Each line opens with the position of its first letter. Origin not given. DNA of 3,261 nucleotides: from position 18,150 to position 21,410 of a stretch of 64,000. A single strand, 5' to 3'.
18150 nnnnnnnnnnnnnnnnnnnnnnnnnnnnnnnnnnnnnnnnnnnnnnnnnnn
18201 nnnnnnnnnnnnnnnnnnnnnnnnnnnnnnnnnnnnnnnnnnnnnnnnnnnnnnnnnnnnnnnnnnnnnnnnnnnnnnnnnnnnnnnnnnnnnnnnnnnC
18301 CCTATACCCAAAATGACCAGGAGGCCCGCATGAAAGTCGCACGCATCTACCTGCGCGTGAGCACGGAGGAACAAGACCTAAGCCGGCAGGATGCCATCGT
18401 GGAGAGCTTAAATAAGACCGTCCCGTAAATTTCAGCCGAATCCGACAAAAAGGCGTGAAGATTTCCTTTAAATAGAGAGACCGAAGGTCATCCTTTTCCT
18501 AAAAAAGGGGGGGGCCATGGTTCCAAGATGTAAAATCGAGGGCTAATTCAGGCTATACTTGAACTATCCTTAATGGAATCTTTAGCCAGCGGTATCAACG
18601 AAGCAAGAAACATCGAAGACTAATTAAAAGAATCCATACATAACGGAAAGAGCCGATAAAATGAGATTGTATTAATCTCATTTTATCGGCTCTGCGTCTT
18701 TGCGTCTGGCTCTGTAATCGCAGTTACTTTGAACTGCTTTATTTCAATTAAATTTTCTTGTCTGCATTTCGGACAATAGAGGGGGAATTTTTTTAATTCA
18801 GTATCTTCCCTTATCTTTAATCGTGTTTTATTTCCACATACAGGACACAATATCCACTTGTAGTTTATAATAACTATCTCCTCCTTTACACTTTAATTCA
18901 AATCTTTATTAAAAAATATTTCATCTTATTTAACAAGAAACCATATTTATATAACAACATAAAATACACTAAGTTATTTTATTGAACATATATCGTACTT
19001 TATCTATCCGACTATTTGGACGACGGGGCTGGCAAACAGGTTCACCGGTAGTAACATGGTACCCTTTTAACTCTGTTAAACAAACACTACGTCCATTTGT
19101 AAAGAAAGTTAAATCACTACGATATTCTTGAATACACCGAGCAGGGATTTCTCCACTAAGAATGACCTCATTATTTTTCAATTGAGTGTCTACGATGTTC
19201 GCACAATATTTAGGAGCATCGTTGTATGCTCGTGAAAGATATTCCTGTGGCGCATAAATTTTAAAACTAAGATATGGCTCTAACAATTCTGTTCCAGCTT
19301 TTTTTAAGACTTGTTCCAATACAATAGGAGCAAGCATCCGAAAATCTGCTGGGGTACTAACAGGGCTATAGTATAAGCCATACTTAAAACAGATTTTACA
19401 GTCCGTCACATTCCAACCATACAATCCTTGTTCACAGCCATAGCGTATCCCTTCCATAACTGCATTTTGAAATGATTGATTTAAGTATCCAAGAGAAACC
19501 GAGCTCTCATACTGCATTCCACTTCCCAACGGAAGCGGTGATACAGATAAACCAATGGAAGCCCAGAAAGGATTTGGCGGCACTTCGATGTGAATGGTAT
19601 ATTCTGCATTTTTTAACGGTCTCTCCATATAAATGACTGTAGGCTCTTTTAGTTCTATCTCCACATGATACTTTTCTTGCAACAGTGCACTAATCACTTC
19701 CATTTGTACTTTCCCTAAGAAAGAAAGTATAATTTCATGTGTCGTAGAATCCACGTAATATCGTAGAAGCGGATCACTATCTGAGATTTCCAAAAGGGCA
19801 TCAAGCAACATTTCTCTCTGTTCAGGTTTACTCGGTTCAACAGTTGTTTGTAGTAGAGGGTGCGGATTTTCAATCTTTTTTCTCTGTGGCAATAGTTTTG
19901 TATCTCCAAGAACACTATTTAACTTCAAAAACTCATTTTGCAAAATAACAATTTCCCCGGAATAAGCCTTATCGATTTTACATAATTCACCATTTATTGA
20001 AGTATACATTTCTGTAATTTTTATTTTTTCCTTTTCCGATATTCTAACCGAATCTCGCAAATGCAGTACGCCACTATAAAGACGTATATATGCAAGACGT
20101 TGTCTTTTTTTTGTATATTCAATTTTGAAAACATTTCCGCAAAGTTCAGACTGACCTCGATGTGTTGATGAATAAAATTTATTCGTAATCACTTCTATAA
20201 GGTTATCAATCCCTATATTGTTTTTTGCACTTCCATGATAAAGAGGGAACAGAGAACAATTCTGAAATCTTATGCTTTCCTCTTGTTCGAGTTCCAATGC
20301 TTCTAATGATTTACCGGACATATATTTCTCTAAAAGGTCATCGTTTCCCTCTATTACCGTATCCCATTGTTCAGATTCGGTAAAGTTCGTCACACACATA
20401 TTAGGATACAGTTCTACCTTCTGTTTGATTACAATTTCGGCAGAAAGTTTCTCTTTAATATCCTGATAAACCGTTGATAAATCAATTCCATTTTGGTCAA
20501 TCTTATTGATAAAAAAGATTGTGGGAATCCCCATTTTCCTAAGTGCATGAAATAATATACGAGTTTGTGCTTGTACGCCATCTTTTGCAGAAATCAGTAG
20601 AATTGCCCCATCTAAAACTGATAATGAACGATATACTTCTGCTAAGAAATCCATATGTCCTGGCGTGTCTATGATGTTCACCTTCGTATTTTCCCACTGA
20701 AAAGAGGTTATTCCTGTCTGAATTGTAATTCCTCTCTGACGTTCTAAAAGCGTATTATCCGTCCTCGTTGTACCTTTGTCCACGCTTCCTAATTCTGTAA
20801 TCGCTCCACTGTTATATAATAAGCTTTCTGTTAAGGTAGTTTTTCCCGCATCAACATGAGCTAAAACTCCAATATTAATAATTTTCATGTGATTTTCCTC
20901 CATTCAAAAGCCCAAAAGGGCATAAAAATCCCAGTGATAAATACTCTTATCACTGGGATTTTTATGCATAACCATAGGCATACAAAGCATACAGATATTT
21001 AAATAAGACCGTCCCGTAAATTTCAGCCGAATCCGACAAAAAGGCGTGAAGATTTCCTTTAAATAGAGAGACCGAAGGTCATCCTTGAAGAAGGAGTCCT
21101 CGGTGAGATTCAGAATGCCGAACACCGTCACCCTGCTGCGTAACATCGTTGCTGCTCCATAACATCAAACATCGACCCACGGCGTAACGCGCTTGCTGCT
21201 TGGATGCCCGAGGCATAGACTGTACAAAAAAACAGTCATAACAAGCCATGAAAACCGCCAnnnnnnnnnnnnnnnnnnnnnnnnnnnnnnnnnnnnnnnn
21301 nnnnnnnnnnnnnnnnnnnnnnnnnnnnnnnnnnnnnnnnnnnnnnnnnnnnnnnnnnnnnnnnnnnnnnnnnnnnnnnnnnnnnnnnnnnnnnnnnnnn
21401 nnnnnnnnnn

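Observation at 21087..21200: sul1 start fused directly to a truncated attI1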

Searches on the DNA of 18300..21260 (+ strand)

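Call 6: search_dna_similar(query=window:20990-21260:+, collection=plasmids, mode=near, max_rows=40)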
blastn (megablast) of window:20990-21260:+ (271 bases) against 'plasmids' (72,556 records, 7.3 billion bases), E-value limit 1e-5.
The search stops at 5000 records and this limit was reached: more records match than are counted here, and every count below describes the 5000 best-scoring records only.
Records with a match: at least 5000; places in all: 10611; records where one place covers at least 80% of the query: 17.
Best place of each record, by identity: >=99% 4998; 95-99% 2.
By first word of the organism name: Klebsiella 1904; Escherichia 1552; Enterobacter 421; Salmonella 350; Pseudomonas 136; Citrobacter 122; Shigella 87; Acinetobacter 82; Aeromonas 64; uncultured 55; and 38 more.
By predicted mobility (MOB-suite, as given by PLSDB): conjugative 3601; non-mobilizable 771; mobilizable 628.
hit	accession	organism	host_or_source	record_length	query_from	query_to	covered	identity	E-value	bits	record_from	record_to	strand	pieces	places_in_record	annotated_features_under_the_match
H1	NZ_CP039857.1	Salmonella enterica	Homo sapiens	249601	1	271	100%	100.0%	2e-139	501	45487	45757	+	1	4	intI1: class 1 integron integrase IntI1 | tetracycline resistance determinant leader peptide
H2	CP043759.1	Escherichia coli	Pork Chops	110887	1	271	100%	100.0%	2e-139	501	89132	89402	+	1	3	intI1: class 1 integron integrase IntI1 | tetracycline resistance determinant leader peptide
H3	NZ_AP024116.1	Escherichia coli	Homo sapiens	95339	1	271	100%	100.0%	2e-139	501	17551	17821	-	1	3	intI1: class 1 integron integrase IntI1 | tetracycline resistance determinant leader peptide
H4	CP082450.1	Salmonella enterica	animal-swine-sow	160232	1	271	100%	100.0%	2e-139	501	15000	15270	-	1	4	intI1: class 1 integron integrase IntI1 | tetracycline resistance determinant leader peptide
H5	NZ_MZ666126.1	Salmonella enterica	-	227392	1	271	100%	100.0%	2e-139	501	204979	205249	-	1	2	intI1: class 1 integron integrase IntI1 | tetracycline resistance determinant leader peptide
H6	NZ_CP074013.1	Escherichia coli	Pig,pure culture,Rectal Swab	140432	1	271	100%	100.0%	2e-139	501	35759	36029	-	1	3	intI1: class 1 integron integrase IntI1 | tetracycline resistance determinant leader peptide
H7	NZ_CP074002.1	Escherichia coli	Pig,pure culture,Rectal Swab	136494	1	271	100%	100.0%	2e-139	501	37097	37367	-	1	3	intI1: class 1 integron integrase IntI1 | tetracycline resistance determinant leader peptide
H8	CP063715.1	Escherichia coli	Veal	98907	1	271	100%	100.0%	2e-139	501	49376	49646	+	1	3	intI1: class 1 integron integrase IntI1 | tetracycline resistance determinant leader peptide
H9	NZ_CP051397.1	Salmonella enterica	bovine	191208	1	271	100%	100.0%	2e-139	501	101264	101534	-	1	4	intI1: class 1 integron integrase IntI1 | tetracycline resistance determinant leader peptide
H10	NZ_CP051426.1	Salmonella enterica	bovine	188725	1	271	100%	100.0%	2e-139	501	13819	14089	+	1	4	intI1: class 1 integron integrase IntI1 | tetracycline resistance determinant leader peptide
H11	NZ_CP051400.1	Salmonella enterica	bovine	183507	1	271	100%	100.0%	2e-139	501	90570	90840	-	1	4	intI1: class 1 integron integrase IntI1 | tetracycline resistance determinant leader peptide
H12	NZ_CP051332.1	Salmonella enterica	bovine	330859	1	271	100%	100.0%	2e-139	501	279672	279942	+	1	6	intI1: class 1 integron integrase IntI1 | tetracycline resistance determinant leader peptide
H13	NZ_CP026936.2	Escherichia coli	Bos taurus,Cell Culture,Bovine adult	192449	1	271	100%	100.0%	2e-139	501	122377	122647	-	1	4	intI1: class 1 integron integrase IntI1 | tetracycline resistance determinant leader peptide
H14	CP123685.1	Salmonella enterica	Animal-Calf-Bob Veal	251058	1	271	100%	100.0%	2e-139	501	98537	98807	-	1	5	intI1: class 1 integron integrase IntI1 | tetracycline resistance determinant leader peptide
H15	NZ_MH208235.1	Escherichia coli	-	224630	1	271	100%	99.6%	8e-138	496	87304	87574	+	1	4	intI1: class 1 integron integrase IntI1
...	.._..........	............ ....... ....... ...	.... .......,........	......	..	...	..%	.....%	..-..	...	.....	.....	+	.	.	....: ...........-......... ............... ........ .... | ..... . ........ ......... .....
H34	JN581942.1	uncultured bacterium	-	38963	98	271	64%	100.0%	2e-85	322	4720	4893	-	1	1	sul1: sulfonamide-resistant dihydropteroate synthase Sul1 | intI1: site specific recombinase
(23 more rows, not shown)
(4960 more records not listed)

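Call 10: get_annotated_region(hit=H34, flank=5000)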
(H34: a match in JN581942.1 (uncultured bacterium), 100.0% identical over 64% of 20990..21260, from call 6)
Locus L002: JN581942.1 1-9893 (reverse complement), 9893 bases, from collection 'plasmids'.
description: Uncultured bacterium plasmid pHH2-227, complete sequence
organism: uncultured bacterium (NCBI taxid 77133)
taxonomy: Bacteria; ; ; ; ; ; uncultured bacterium
host: -; source: -; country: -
typing (MOB-suite, as given by PLSDB): conjugative; relaxase MOBF; mating-pair formation MPF_T
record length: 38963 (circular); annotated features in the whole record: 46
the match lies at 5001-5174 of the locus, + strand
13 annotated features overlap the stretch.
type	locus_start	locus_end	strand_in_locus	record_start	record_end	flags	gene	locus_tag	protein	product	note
CDS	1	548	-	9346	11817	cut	trwK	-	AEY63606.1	conjugal transfer protein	-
CDS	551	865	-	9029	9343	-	trwM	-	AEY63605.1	conserved hypothetical plasmid protein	-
CDS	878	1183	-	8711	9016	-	trwL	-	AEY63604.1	conjugal transfer protein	-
CDS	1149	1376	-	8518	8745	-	korA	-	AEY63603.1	putative transcriptional repressor KorA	-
CDS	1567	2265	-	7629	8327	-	trwN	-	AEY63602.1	conjugal transfer protein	-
CDS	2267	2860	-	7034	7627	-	kikA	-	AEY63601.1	exported protein KikA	-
CDS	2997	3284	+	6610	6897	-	korB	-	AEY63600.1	KorB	-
CDS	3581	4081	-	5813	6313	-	-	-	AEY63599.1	acetyltransferase, gnat family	-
predicted_resistance_gene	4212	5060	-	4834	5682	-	sul1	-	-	sulfonamide-resistant dihydropteroate synthase Sul1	predicted by amrfinderplus; class SULFONAMIDE; identity 99.65%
CDS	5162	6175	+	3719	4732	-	intI1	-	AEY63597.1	site specific recombinase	-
CDS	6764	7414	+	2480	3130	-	resP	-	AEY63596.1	resolvase ResP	-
CDS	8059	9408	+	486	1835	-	repA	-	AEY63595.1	RepA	-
CDS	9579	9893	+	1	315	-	-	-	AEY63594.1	hypothical protein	-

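Call 11: get_annotated_region(hit=H30, flank=6000)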
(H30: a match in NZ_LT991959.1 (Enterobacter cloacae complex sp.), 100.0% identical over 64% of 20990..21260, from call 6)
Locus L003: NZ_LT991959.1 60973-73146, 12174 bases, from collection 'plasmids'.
description: Enterobacter cloacae complex sp. isolate C45 plasmid pC45-p2
organism: Enterobacter cloacae complex sp. (NCBI taxid 2027919)
taxonomy: Bacteria; Pseudomonadota; Gammaproteobacteria; Enterobacterales; Enterobacteriaceae; Enterobacter; Enterobacter cloacae complex sp.
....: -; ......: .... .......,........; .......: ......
typing (MOB-suite, as given by PLSDB): conjugative; replicon IncFIB; relaxase MOBF; mating-pair formation MPF_F
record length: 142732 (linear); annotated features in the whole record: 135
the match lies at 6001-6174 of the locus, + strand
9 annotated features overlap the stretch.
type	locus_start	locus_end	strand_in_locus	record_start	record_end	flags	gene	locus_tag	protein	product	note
CDS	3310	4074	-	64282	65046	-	-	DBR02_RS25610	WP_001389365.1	IS6-like element IS6100 family transposase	-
CDS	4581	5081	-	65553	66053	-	-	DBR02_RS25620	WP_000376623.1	GNAT family N-acetyltransferase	-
predicted_resistance_gene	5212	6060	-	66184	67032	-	sul1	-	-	sulfonamide-resistant dihydropteroate synthase Sul1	predicted by amrfinderplus; class SULFONAMIDE; identity 100.0%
CDS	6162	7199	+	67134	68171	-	-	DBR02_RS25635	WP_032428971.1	class 1 integron integrase IntI1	-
CDS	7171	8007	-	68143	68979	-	-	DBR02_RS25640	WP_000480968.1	aminoglycoside O-phosphotransferase APH(6)-Id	-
predicted_resistance_gene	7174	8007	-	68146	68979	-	aph(6)-Id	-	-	aminoglycoside O-phosphotransferase APH(6)-Id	predicted by amrfinderplus; class AMINOGLYCOSIDE; identity 100.0%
predicted_resistance_gene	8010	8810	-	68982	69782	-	aph(3'')-Ib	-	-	aminoglycoside O-phosphotransferase APH(3'')-Ib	predicted by amrfinderplus; class AMINOGLYCOSIDE; identity 100.0%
CDS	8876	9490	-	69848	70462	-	-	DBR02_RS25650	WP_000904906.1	recombinase family protein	GO:0006310 - DNA recombination [Evidence IEA]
CDS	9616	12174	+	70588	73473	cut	-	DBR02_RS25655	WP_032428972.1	Tn3 family transposase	-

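Call 13: search_dna_similar(query=window:18300-21140:+, collection=plasmids, mode=near, max_rows=60, rows=spread)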
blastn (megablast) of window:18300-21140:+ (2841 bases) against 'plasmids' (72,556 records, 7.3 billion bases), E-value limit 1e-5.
The search stops at 5000 records and this limit was reached: more records match than are counted here, and every count below describes the 5000 best-scoring records only.
Records with a match: at least 5000; places in all: 6611; records where one place covers at least 80% of the query: 279.
Best place of each record, by identity: >=99% 2255; 95-99% 2657; 90-95% 7; 80-90% 22; 60-80% 59.
By first word of the organism name: Klebsiella 1522; Escherichia 1369; Salmonella 455; Enterobacter 382; Enterococcus 300; Citrobacter 126; Pseudomonas 125; Acinetobacter 112; Shigella 84; Aeromonas 66; and 64 more.
By predicted mobility (MOB-suite, as given by PLSDB): conjugative 3447; mobilizable 826; non-mobilizable 727.
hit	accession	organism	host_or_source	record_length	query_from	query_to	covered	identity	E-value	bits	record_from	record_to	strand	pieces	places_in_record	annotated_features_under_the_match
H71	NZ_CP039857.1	Salmonella enterica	Homo sapiens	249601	1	2841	100%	100.0%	0e+0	5247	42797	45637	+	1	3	tet(M): tetracycline resistance ribosomal protection protein Tet(M) | cysteine-rich KTR domain-containing protein | tetracycline resistance determinant leader peptide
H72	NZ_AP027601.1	Escherichia coli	Homo sapiens,whole organism,feces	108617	349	2700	83%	96.6%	0e+0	3901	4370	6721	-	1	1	tet(M): tetracycline resistance ribosomal protection protein Tet(M) | cysteine-rich KTR domain-containing protein | tetracycline resistance determinant leader peptide | hypothetical protein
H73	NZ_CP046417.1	Escherichia coli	swine,whole organism,liver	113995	349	2700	83%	96.6%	0e+0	3895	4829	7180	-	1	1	tet(M): tetracycline resistance ribosomal protection protein Tet(M) | cysteine-rich KTR domain-containing protein | tetracycline resistance determinant leader peptide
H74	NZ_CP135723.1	Escherichia coli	-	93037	500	2700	77%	98.7%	0e+0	3910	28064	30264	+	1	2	tet(M): tetracycline resistance ribosomal protection protein Tet(M) | tetracycline resistance determinant leader peptide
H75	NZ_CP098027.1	Enterococcus faecalis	chicken,mixed culture,stool swab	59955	571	2700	75%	96.0%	0e+0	3458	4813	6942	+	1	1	tet(M): tetracycline resistance ribosomal protection protein Tet(M) | tetracycline resistance determinant leader peptide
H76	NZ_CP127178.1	Enterococcus faecalis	single colony,sausage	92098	571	2700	75%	96.0%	0e+0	3458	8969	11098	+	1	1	tet(M): tetracycline resistance ribosomal protection protein Tet(M) | tetracycline resistance determinant leader peptide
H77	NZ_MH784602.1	Enterococcus faecium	pig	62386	580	2700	75%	96.1%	0e+0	3458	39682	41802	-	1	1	tet(M): tetracycline resistance ribosomal protection protein Tet(M) | tetracycline resistance determinant leader peptide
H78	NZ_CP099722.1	Escherichia coli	culture,feces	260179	658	2700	72%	97.8%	0e+0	3530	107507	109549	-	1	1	tet(M): tetracycline resistance ribosomal protection protein Tet(M) | tetracycline resistance determinant leader peptide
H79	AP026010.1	Campylobacter jejuni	Homo sapiens,feces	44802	685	2658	69%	80.2%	0e+0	1476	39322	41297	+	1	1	tetO: tetracycline resistance ribosomal protection protein Tet(O) | tet(O/M/O): tetracycline resistance ribosomal protection mosaic protein Tet(O/M/O)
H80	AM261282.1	uncultured bacterium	-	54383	1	62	2%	100.0%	3e-22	115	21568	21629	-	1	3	none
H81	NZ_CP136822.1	Citrobacter koseri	Homo sapiens,sputum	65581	1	62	2%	100.0%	3e-22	115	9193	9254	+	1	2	none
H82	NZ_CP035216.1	Klebsiella michiganensis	Homo sapiens,Rectal Swab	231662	2788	2841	2%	100.0%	9e-18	100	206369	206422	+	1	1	sul1: sulfonamide-resistant dihydropteroate synthase Sul1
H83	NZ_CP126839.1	Enterobacter hormaechei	Homo sapiens,isolated bacterial ...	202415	2788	2841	2%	100.0%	9e-18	100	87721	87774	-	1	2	sul1: sulfonamide-resistant dihydropteroate synthase Sul1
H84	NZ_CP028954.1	Klebsiella pneumoniae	-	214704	2788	2836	2%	98.0%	3e-13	86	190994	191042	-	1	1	sul1: sulfonamide-resistant dihydropteroate synthase Sul1 | quaternary ammonium compound efflux SMR transporter QacE delta 1 | qacEdelta1: quaternary ammonium compound efflux SMR transporter QacE delta 1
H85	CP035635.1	Enterobacter cloacae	Homo sapiens,blood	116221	2788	2836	2%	98.0%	3e-13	86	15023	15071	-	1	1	sul1: sulfonamide-resistant dihydropteroate synthase Sul1 | quaternary ammonium compound efflux SMR transporter QacE delta 1 | qacEdelta1: quaternary ammonium compound efflux SMR transporter QacE delta 1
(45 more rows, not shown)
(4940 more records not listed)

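Call 14: search_dna_similar(query=window:20999-21086:+, collection=plasmids, mode=distant, max_rows=60, max_evalue=0.001)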
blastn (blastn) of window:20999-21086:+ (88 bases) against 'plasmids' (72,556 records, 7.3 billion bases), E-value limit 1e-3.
Records with a match: 19; places in all: 37; records where one place covers at least 80% of the query: 19.
Best place of each record, by identity: >=99% 19.
By first word of the organism name: Escherichia 10; Salmonella 8; Acinetobacter 1.
By predicted mobility (MOB-suite, as given by PLSDB): conjugative 14; mobilizable 3; non-mobilizable 2.
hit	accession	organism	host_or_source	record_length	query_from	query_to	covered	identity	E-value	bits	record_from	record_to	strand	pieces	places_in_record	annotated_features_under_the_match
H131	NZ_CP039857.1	Salmonella enterica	Homo sapiens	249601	1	88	100%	100.0%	3e-37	159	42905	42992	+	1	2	none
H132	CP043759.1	Escherichia coli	Pork Chops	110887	1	88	100%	100.0%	3e-37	159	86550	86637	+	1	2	none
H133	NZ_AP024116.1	Escherichia coli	Homo sapiens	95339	1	88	100%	100.0%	3e-37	159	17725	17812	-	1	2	none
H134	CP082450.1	Salmonella enterica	animal-swine-sow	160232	1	88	100%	100.0%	3e-37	159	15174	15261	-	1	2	none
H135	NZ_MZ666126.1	Salmonella enterica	-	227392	1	88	100%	100.0%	3e-37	159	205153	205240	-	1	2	none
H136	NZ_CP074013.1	Escherichia coli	Pig,pure culture,Rectal Swab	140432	1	88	100%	100.0%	3e-37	159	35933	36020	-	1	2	none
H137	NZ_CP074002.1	Escherichia coli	Pig,pure culture,Rectal Swab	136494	1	88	100%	100.0%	3e-37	159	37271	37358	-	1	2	none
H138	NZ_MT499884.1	Escherichia coli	-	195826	1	88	100%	100.0%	3e-37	159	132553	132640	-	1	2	none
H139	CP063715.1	Escherichia coli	Veal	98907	1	88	100%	100.0%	3e-37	159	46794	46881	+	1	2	none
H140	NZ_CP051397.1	Salmonella enterica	bovine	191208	1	88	100%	100.0%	3e-37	159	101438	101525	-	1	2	none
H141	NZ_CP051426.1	Salmonella enterica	bovine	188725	1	88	100%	100.0%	3e-37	159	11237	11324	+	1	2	none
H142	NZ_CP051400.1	Salmonella enterica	bovine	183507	1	88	100%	100.0%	3e-37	159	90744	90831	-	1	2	none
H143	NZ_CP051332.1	Salmonella enterica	bovine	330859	1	88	100%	100.0%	3e-37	159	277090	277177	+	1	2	none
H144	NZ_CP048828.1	Acinetobacter baumannii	Duck,mixed culture,trachea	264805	1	88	100%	100.0%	3e-37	159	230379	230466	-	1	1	none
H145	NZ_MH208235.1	Escherichia coli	-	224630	1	88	100%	100.0%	3e-37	159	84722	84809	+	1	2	none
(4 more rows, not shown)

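Call 15: get_annotated_region(hit=H144, flank=6000)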
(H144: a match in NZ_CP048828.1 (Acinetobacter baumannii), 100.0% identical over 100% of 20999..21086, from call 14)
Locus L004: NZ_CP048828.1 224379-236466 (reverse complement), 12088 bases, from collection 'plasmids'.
description: Acinetobacter baumannii strain ABF9692 plasmid pABF9692, complete sequence
organism: Acinetobacter baumannii (NCBI taxid 470)
taxonomy: Bacteria; Pseudomonadota; Gammaproteobacteria; Moraxellales; Moraxellaceae; Acinetobacter; Acinetobacter baumannii
host: -; source: Duck,mixed culture,trachea; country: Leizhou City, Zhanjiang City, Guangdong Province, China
typing (MOB-suite, as given by PLSDB): mobilizable; relaxase MOBP,MOBP
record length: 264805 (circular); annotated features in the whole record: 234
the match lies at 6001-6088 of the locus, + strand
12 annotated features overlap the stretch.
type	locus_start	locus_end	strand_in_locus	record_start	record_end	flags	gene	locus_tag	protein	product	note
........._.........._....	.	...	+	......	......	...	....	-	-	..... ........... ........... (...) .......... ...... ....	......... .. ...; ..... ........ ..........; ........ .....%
CDS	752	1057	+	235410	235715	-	-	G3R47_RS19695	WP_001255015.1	LysR family transcriptional regulator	-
CDS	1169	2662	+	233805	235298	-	-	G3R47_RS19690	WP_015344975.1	IS91-like element ISVsa3 family transposase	GO:0006313 - DNA transposition [Evidence IEA]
CDS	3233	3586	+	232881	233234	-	-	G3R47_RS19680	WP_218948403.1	hypothetical protein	-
CDS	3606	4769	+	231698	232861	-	tet(X)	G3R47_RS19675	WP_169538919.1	tetracycline-inactivating monooxygenase Tet(X)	-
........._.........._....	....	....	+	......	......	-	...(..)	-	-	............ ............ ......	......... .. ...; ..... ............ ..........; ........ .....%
predicted_resistance_gene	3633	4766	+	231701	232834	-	tet(X5)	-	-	tetracycline-inactivating monooxygenase Tet(X5)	predicted by amrfinderplus; class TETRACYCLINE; identity 96.3%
CDS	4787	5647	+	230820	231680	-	estT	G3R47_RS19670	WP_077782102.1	macrolide hydrolase EstT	-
CDS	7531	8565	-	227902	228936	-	-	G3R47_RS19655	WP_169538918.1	tRNA-dihydrouridine synthase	GO:0008033 - tRNA processing [Evidence IEA]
CDS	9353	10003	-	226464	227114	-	-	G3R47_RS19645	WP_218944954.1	DUF234 domain-containing protein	-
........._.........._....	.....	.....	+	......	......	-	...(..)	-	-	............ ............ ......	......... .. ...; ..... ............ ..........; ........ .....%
CDS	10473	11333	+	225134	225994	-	estT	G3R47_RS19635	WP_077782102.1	macrolide hydrolase EstT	-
